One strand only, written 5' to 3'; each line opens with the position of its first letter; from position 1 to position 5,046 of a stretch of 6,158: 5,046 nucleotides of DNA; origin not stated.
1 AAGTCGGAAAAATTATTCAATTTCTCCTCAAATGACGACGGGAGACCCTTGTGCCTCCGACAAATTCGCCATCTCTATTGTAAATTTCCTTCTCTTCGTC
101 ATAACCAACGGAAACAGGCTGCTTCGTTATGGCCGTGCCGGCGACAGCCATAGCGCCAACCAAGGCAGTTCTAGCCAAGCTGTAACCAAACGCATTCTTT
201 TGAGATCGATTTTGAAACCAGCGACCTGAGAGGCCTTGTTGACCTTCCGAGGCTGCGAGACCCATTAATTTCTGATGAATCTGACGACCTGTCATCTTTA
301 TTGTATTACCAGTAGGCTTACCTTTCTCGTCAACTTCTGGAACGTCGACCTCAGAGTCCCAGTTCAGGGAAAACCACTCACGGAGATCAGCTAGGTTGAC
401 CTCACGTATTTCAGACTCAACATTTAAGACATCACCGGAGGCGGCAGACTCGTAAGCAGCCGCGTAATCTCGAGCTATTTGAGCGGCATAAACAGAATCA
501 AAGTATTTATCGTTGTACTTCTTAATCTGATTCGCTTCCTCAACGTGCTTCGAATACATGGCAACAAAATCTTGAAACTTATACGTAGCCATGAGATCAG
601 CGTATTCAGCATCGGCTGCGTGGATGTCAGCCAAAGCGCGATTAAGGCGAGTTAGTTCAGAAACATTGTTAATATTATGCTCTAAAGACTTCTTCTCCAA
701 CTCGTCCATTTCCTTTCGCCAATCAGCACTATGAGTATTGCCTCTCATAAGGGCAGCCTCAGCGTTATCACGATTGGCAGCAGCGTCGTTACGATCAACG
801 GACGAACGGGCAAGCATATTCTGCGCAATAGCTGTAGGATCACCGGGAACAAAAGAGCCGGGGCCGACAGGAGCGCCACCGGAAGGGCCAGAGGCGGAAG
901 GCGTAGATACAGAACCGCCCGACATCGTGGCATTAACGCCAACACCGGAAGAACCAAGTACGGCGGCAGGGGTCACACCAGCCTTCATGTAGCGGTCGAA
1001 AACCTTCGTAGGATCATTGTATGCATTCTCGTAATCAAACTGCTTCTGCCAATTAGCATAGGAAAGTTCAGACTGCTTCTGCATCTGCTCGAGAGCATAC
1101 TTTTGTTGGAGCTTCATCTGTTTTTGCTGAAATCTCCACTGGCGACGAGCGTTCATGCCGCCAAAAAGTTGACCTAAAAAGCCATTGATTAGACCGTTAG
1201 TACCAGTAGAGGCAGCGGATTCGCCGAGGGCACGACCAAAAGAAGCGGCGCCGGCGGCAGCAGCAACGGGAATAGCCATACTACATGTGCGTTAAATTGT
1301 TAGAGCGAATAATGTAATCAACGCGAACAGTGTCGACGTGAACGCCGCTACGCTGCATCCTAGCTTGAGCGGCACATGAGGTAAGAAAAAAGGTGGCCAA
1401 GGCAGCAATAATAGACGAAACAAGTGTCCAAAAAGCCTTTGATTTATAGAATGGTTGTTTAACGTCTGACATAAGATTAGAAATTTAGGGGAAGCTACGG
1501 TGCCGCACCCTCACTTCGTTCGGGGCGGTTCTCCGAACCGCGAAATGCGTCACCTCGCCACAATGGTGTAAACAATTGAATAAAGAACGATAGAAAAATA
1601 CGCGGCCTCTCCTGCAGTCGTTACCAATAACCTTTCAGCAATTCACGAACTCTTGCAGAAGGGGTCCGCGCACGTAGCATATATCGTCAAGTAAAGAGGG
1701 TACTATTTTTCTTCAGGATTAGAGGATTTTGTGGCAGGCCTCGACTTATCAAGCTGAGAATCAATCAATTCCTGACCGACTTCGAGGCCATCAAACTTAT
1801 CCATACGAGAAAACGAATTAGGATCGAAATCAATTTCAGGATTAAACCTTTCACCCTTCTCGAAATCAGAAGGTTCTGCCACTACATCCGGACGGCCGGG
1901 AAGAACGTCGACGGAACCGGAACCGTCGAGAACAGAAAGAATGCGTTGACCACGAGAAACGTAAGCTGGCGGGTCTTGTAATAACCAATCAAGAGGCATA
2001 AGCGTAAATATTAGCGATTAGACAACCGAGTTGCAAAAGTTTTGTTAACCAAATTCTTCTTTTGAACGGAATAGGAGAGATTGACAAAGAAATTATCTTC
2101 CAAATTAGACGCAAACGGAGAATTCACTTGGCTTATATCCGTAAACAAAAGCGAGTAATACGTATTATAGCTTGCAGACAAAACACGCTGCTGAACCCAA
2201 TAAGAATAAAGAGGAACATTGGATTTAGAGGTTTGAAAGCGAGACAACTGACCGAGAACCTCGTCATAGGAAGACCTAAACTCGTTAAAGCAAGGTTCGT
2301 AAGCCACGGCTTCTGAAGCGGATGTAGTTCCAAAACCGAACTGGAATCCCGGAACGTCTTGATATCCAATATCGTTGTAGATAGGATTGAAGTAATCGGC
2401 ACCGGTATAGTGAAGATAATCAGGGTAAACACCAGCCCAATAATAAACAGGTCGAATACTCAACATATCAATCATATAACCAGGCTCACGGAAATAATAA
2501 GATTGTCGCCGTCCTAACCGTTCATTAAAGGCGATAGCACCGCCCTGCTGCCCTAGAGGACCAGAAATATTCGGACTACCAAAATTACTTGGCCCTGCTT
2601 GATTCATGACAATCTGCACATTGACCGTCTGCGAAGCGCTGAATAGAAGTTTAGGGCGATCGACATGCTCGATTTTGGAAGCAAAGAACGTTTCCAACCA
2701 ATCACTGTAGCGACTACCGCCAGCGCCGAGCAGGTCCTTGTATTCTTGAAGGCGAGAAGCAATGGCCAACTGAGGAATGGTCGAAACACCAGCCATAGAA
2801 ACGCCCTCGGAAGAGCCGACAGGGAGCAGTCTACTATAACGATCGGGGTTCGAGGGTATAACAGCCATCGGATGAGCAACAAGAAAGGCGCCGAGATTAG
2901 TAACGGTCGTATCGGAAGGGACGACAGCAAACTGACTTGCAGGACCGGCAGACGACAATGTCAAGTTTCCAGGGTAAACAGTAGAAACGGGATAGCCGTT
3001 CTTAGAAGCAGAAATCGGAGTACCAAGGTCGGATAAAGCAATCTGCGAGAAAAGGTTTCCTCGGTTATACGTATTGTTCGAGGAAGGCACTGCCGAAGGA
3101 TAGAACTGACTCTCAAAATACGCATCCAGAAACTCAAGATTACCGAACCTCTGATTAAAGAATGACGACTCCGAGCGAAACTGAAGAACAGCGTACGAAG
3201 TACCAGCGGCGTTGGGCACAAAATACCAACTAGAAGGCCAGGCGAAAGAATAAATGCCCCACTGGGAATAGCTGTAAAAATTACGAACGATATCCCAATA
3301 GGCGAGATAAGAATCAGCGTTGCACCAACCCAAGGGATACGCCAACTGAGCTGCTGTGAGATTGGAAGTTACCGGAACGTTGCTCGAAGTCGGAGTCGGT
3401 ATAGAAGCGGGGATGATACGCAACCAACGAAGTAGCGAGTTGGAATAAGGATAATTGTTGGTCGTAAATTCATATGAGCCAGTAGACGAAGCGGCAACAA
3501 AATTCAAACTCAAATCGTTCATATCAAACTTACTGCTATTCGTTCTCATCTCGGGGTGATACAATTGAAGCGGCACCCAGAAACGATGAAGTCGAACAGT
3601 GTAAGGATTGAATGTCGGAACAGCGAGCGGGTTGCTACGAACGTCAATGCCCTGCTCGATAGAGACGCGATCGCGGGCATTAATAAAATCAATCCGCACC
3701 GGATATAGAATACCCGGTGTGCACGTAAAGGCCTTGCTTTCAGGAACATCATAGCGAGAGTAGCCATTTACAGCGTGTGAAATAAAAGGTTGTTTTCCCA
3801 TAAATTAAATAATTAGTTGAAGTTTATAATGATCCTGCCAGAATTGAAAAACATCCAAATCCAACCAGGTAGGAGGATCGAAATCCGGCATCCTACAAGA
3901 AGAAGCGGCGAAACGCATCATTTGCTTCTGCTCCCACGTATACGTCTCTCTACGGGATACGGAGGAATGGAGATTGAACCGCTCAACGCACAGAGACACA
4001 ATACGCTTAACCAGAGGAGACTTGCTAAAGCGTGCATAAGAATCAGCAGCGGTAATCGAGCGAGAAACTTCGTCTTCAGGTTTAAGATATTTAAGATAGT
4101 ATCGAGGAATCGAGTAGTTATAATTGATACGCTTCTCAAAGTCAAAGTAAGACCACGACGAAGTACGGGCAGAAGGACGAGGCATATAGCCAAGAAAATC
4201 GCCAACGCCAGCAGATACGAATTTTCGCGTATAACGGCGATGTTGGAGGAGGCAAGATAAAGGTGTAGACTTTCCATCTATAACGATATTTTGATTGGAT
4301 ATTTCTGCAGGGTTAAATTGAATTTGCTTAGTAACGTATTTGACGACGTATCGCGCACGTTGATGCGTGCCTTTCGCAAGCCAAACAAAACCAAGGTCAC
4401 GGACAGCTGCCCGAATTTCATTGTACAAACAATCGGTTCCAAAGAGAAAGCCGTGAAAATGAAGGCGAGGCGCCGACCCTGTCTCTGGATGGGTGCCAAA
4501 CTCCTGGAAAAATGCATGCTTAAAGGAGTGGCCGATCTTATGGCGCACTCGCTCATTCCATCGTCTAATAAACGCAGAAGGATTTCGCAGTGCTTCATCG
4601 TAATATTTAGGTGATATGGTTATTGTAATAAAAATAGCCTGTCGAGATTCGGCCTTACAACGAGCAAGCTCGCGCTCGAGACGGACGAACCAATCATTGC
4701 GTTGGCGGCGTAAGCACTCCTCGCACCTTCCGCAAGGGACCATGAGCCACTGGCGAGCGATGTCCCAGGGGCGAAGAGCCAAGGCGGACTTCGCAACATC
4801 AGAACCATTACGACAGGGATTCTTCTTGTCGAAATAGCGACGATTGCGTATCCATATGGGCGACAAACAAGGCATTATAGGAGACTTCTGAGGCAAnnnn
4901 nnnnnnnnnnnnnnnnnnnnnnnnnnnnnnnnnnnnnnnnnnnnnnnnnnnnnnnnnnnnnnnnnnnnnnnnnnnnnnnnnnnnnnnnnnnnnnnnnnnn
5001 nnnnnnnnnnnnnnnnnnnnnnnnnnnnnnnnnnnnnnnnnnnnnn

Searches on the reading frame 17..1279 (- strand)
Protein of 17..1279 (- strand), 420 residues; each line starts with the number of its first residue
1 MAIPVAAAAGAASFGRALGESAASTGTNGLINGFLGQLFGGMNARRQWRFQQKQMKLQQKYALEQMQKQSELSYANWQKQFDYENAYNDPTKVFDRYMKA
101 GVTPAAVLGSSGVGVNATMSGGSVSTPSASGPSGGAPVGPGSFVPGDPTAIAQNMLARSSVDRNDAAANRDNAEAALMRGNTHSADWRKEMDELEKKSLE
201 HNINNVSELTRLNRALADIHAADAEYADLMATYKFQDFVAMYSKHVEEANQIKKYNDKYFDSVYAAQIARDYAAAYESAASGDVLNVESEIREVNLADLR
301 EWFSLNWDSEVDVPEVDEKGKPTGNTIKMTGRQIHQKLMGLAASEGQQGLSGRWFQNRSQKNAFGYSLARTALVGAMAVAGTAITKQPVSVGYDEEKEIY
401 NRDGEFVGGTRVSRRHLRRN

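Call 4: search_protein_families(library=phrogs, proteins=[window:17-1279:-], max_evalue=0.1)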
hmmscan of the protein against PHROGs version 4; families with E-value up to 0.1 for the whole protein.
window:17-1279:- (420 aa): 4 families
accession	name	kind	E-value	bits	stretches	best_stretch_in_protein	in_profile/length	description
phrog_8689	-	tail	1.5e-07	32.5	1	53-237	31-206/327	pilot protein for DNA ejection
phrog_31272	-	tail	0.0051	16.8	1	36-123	12-102/294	pilot protein for DNA ejection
phrog_14713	-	unknown function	0.01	16.6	1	6-68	43-107/179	-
phrog_2368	-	unknown function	0.074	14.3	0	52-125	19-92/98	-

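Call 5: search_protein_families(library=pfam, proteins=[window:17-1279:-], max_evalue=0.1)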
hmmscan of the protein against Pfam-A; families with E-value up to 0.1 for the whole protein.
window:17-1279:- (420 aa): 1 family
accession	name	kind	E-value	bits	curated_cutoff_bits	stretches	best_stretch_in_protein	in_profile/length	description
PF20489.3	Birna_RdRp_C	-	0.094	13.7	28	0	147-220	30-99/106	Birnavirus RNA dependent RNA polymerase (VP1), C-terminal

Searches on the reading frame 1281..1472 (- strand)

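Call 4: search_protein_families(library=phrogs, proteins=[window:1281-1472:-], max_evalue=0.1)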
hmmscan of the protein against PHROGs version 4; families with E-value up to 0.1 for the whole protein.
window:1281-1472:- (63 aa): 0 families

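Call 5: search_protein_families(library=pfam, proteins=[window:1281-1472:-], max_evalue=0.1)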
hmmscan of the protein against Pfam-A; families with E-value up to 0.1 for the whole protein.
window:1281-1472:- (63 aa): 0 families

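Call 81: search_protein_families(library=phrogs, proteins=[window:1281-1472:-], max_evalue=10)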
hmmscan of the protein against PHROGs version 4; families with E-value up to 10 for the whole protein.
window:1281-1472:- (63 aa): 3 families
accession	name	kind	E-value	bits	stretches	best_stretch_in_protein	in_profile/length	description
phrog_3891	-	unknown function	0.11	12.6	1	4-52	121-168/306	-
phrog_902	-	unknown function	0.15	13.4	1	18-38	9-29/118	-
phrog_14165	-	unknown function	0.21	12.8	1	7-58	29-79/109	-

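Call 90: search_protein_families(library=ncbifam, proteins=[window:1281-1472:-], max_evalue=0.1)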
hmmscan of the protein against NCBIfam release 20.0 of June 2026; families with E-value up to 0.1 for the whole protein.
window:1281-1472:- (63 aa): 0 families

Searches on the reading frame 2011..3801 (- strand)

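Call 4: search_protein_families(library=phrogs, proteins=[window:2011-3801:-], max_evalue=0.1)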
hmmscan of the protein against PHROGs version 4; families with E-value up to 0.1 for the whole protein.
window:2011-3801:- (596 aa): 1 family
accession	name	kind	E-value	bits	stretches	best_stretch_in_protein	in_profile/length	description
phrog_514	-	head and packaging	1.5e-25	90.9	1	15-581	25-503/531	major head protein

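Call 5: search_protein_families(library=pfam, proteins=[window:2011-3801:-], max_evalue=0.1)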
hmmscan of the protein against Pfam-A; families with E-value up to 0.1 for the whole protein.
window:2011-3801:- (596 aa): 1 family
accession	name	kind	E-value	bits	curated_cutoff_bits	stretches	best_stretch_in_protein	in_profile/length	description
PF02305.22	Phage_F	-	2.8e-12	46.6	25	1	335-531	248-445/501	Capsid protein (F protein)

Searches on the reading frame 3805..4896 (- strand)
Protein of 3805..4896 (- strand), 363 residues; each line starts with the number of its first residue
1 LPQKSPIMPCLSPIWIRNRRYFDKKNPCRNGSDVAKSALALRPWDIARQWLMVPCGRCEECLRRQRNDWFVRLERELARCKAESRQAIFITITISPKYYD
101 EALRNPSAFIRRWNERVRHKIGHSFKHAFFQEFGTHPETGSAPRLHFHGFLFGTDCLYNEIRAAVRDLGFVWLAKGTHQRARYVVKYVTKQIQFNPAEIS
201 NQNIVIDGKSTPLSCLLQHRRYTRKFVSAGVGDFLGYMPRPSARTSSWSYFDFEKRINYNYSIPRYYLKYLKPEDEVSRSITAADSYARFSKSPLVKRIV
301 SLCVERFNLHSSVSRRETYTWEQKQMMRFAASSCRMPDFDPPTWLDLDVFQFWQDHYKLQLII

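Call 4: search_protein_families(library=phrogs, proteins=[window:3805-4896:-], max_evalue=0.1)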
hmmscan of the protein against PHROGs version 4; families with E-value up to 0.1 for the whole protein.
window:3805-4896:- (363 aa): 2 families
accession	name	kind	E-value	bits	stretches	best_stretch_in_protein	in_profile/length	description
phrog_942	-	DNA, RNA and nucleotide metabolism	3.1e-19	70.7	1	3-279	54-309/501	replication initiation protein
phrog_713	-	DNA, RNA and nucleotide metabolism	0.006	16.4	0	64-148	97-187/432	DNA replication initiation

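Call 5: search_protein_families(library=pfam, proteins=[window:3805-4896:-], max_evalue=0.1)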
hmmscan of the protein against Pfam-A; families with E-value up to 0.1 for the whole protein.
window:3805-4896:- (363 aa): 2 families
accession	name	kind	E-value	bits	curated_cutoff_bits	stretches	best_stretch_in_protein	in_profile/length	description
PF23343.2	REP_ORF2-G2P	-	2.5e-09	37.8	27.8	1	88-191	2-98/99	Replication-associated protein ORF2/G2P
PF05840.19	Phage_GPA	-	0.099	12.1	31.4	0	66-117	163-212/321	Bacteriophage replication gene A protein (GPA)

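Call 89: find_related_loci(query=window:3805-4875:-, collection=genome_contigs, flank=8000)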
Query window:3805-4875:- (356 aa) in genome_contigs; peptide patterns used: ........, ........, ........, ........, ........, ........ (x = any residue, [..] = any of these).
25 stretches matched a pattern, but none encodes a relative of the query by tblastn (E <= 1e-3).
